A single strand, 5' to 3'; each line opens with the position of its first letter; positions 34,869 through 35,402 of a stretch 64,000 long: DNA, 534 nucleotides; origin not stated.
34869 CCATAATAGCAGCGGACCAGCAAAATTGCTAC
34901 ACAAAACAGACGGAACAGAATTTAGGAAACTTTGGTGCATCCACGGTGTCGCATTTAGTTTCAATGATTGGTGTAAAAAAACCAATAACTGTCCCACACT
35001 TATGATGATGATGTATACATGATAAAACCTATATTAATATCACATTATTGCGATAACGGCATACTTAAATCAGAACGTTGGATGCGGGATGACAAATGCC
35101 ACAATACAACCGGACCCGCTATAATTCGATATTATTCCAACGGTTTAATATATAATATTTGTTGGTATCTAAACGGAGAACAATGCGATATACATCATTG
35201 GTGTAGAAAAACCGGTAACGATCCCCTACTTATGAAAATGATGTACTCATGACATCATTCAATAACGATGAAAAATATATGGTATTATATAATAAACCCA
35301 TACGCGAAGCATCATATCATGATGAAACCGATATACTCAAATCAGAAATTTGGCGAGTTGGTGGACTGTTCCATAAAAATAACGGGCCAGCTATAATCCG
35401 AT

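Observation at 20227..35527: Expanded family of 11 small DGPA/WY-NG repeat proteins in two opposed arrays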

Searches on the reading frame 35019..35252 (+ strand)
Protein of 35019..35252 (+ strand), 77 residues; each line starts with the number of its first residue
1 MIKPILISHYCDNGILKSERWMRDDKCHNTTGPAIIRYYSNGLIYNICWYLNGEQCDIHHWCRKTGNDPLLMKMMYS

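Call 3: search_protein_families(library=pfam, proteins=[window:35019-35252:+], max_evalue=1)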
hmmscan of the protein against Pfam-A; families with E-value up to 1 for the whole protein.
window:35019-35252:+ (77 aa): 0 families

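Call 68: predict_structure(alignment_id=A5)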
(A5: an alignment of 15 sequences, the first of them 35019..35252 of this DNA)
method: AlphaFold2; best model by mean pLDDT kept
length: 77 residues; sequences in the alignment: 15
mean_pLDDT: 95.4   pTM: 0.80
mean pLDDT of the five models: 95.4, 94.6, 94.4, 94.3, 94.0
residues with pLDDT >= 90: 72; 70-90: 4; 50-70: 1; < 50: 0
segments of 3 or more residues with pLDDT < 50: none
pLDDT, mean of each block of 10 residues (from residue 1): 90 96 96 97 97 97 97 92
secondary structure, 60 per line:
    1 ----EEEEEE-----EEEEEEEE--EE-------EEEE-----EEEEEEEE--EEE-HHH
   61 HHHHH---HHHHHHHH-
elements in order: E5-10 E16-23 E35-38 E44-51 E54-56 H58-65 H69-76

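Call 72: find_related_loci(query=window:35019-35252:+, collection=metagenome_contigs, flank=10000)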
Query window:35019-35252:+ (77 aa) in metagenome_contigs; peptide patterns used: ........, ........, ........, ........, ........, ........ (x = any residue, [..] = any of these).
115 stretches matched a pattern, but none encodes a relative of the query by tblastn (E <= 1e-3).
